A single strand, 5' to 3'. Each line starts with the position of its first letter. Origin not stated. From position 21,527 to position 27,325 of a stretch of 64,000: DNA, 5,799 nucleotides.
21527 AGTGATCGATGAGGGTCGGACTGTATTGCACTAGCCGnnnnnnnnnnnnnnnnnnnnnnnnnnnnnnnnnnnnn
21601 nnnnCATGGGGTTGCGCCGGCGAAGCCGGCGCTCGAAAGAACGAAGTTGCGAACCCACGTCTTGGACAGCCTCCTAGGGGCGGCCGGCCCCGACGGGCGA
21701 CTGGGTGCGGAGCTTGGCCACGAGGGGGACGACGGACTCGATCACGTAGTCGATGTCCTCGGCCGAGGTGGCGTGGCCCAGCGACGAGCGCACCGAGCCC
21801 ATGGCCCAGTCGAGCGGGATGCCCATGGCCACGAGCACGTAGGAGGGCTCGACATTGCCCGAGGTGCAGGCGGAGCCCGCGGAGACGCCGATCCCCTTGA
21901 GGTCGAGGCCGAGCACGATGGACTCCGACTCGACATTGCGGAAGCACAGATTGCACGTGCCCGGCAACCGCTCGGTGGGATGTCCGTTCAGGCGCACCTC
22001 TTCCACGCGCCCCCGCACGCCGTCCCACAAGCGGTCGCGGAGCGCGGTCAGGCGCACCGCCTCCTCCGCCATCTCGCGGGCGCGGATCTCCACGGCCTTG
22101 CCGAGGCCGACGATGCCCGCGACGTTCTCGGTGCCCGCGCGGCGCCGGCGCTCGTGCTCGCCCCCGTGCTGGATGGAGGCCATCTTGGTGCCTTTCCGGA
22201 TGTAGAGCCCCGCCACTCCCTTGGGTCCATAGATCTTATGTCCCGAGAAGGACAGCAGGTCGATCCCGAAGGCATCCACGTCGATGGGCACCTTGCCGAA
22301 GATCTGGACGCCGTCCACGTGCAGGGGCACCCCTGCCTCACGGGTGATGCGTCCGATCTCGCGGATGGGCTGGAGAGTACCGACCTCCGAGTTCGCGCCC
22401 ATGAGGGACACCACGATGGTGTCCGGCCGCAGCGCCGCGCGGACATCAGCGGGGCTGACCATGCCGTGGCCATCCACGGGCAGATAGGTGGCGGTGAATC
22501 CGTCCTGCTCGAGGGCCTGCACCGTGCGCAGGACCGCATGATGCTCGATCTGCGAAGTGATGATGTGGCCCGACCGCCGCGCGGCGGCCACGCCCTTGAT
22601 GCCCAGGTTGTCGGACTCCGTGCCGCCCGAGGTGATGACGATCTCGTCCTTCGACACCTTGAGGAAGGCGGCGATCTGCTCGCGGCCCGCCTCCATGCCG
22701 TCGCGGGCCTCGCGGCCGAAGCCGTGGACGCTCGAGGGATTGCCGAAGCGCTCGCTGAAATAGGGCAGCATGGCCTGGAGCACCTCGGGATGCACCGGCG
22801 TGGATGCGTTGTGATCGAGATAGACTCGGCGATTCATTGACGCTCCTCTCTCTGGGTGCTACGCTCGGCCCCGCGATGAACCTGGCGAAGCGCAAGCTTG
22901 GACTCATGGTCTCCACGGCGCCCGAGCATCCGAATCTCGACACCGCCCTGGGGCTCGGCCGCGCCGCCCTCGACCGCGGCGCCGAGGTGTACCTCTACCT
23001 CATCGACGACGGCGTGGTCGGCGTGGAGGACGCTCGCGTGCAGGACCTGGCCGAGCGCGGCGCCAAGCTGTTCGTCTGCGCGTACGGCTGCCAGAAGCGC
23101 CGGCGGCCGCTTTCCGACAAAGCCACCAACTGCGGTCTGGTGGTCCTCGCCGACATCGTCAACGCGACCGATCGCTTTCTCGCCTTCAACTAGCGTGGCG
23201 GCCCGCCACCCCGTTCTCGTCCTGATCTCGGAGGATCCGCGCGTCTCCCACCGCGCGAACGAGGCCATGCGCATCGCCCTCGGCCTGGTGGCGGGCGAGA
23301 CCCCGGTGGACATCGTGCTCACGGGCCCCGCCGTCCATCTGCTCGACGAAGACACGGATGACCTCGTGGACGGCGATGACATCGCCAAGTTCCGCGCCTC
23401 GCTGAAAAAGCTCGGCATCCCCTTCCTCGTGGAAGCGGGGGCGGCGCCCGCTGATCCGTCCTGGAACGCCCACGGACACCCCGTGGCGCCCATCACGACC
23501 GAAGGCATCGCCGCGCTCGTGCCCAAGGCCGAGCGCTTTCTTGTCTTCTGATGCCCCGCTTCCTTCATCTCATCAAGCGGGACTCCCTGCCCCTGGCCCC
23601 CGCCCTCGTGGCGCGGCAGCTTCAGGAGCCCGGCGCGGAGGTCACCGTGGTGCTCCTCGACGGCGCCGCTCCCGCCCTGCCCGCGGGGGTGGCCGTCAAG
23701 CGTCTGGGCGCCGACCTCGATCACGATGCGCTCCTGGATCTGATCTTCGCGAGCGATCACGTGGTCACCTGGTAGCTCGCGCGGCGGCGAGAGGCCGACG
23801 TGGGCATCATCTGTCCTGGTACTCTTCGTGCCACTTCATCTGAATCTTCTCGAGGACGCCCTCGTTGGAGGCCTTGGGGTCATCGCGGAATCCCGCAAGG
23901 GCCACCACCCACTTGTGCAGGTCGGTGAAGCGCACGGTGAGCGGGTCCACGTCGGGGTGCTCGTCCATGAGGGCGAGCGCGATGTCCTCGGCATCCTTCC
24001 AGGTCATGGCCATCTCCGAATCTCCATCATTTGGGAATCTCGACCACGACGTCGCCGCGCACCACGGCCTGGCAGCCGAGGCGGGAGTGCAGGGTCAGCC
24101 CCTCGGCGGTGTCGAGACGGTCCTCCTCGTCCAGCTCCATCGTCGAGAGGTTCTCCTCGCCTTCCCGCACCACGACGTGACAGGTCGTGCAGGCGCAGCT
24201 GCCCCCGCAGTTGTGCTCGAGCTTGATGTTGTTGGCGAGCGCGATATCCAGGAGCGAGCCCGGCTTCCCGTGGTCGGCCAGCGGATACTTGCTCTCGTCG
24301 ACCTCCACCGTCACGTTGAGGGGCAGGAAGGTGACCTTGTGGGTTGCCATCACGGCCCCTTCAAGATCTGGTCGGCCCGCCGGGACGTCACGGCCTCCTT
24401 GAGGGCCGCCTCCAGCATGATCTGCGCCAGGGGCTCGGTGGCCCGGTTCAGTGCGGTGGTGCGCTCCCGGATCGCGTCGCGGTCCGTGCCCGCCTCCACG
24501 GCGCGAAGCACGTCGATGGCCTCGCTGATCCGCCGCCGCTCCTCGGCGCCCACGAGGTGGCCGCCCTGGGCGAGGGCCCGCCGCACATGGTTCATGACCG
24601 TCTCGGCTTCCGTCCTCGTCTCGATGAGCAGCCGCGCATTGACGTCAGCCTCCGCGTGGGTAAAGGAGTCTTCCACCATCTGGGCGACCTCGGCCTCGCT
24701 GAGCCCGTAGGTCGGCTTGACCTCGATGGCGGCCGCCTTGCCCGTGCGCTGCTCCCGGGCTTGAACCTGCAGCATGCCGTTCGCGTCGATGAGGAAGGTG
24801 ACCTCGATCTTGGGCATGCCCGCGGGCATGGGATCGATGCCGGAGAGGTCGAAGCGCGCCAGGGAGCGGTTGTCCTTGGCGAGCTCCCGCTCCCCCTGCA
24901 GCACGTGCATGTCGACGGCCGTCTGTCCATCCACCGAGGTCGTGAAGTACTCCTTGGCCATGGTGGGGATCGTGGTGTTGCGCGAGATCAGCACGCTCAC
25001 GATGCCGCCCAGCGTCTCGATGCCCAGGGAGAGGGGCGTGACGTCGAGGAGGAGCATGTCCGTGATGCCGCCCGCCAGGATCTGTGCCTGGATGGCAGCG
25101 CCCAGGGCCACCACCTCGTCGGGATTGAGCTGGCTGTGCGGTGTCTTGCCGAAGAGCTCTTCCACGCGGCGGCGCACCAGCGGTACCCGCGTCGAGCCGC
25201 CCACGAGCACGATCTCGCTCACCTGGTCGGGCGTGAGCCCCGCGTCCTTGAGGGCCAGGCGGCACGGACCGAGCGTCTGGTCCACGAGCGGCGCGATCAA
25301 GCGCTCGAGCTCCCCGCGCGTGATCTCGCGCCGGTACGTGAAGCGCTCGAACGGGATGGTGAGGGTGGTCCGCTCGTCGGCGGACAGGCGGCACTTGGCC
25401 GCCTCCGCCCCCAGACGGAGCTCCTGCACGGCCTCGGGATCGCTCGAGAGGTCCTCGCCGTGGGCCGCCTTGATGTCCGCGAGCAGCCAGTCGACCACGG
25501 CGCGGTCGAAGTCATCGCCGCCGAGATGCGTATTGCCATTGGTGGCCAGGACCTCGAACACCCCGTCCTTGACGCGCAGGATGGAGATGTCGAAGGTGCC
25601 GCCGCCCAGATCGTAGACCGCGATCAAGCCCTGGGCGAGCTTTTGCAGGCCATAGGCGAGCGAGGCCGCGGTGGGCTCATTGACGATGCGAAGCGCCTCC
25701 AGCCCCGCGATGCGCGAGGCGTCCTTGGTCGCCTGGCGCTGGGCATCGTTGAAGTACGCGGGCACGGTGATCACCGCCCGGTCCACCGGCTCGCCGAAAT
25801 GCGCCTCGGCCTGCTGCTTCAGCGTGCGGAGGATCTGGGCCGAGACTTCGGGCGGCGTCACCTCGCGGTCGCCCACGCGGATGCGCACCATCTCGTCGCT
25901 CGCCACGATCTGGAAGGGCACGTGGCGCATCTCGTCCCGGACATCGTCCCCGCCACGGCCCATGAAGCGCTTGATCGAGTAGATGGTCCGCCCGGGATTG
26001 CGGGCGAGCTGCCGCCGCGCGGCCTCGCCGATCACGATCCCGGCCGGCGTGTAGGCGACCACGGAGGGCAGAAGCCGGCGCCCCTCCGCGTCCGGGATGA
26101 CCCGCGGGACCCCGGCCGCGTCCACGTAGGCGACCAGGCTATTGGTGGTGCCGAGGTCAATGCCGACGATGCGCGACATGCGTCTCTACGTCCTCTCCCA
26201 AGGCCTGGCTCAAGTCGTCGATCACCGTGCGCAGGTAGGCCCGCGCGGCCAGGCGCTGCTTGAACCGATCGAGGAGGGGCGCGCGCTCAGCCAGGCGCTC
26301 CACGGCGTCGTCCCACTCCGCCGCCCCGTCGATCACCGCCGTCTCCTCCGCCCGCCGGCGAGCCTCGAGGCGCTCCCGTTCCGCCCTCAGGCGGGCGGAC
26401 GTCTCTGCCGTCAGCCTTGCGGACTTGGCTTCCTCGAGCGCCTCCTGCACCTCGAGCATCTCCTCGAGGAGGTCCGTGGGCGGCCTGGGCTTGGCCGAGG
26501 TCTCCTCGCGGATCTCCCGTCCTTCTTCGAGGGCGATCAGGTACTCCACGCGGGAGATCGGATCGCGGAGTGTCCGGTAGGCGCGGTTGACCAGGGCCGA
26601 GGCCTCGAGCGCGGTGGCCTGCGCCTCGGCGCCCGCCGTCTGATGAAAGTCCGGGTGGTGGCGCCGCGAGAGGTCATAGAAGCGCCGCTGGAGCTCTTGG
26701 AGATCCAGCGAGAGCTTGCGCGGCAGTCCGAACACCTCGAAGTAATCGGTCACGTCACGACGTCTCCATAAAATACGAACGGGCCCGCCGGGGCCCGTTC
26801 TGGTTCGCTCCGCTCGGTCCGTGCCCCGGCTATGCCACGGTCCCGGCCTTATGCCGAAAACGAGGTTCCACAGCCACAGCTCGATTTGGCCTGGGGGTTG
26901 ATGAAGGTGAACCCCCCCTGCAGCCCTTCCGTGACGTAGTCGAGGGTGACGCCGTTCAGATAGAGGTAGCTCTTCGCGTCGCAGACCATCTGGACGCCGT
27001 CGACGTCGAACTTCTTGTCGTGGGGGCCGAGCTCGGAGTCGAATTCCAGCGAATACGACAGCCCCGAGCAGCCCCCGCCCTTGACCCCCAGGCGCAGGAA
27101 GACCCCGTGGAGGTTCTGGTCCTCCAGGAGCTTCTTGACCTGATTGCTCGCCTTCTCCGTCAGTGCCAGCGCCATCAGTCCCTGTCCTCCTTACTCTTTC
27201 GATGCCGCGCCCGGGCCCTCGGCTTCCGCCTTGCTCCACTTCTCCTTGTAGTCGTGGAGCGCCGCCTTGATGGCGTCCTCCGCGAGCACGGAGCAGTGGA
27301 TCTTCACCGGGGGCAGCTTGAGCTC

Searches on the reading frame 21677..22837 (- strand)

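Call 22: search_protein_families(library=pfam, proteins=[window:21677-22837:-], max_evalue=0.00001)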
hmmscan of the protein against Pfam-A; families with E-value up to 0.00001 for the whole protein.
window:21677-22837:- (387 aa): 2 families
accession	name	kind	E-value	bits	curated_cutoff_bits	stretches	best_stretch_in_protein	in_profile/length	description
PF00266.25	Aminotran_5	-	3.4e-83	280.1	21.5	1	5-365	1-371/371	Aminotransferase class-V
PF01212.27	Beta_elim_lyase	-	3.6e-07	30.2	27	1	63-180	47-173/288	Beta-eliminating lyase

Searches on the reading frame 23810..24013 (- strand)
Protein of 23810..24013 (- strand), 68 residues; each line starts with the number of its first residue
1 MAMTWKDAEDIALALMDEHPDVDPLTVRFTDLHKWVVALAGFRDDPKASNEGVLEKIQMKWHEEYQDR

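Call 24: search_protein_families(library=pfam, proteins=[window:23810-24013:-], max_evalue=0.00001)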
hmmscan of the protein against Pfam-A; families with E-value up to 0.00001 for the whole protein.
window:23810-24013:- (68 aa): 1 family
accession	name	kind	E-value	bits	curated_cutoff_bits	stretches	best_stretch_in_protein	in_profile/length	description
PF04384.18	Fe-S_assembly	-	1e-32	113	25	1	3-66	1-64/64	Iron-sulphur cluster assembly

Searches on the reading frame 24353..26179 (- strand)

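Call 24: search_protein_families(library=pfam, proteins=[window:24353-26179:-], max_evalue=0.00001)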
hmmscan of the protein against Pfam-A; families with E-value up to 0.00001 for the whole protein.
window:24353-26179:- (609 aa): 2 families
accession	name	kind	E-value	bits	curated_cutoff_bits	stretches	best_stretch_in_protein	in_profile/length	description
PF00012.26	HSP70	-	5.6e-212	705.6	20.6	1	4-589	1-598/599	Hsp70 protein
PF06723.19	MreB_Mbl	-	1.4e-14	54.2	27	1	111-363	72-317/327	MreB/Mbl protein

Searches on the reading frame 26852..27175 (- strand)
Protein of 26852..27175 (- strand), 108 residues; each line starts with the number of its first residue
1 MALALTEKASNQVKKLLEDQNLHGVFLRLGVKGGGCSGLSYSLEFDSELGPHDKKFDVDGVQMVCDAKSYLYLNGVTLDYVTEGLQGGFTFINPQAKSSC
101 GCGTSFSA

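Call 24: search_protein_families(library=pfam, proteins=[window:26852-27175:-], max_evalue=0.00001)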
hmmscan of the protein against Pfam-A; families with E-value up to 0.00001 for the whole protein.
window:26852-27175:- (108 aa): 1 family
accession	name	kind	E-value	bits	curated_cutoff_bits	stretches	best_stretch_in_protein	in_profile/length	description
PF01521.26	Fe-S_biosyn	-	1.7e-20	73.7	26.3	1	1-103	1-109/110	Iron-sulphur cluster biosynthesis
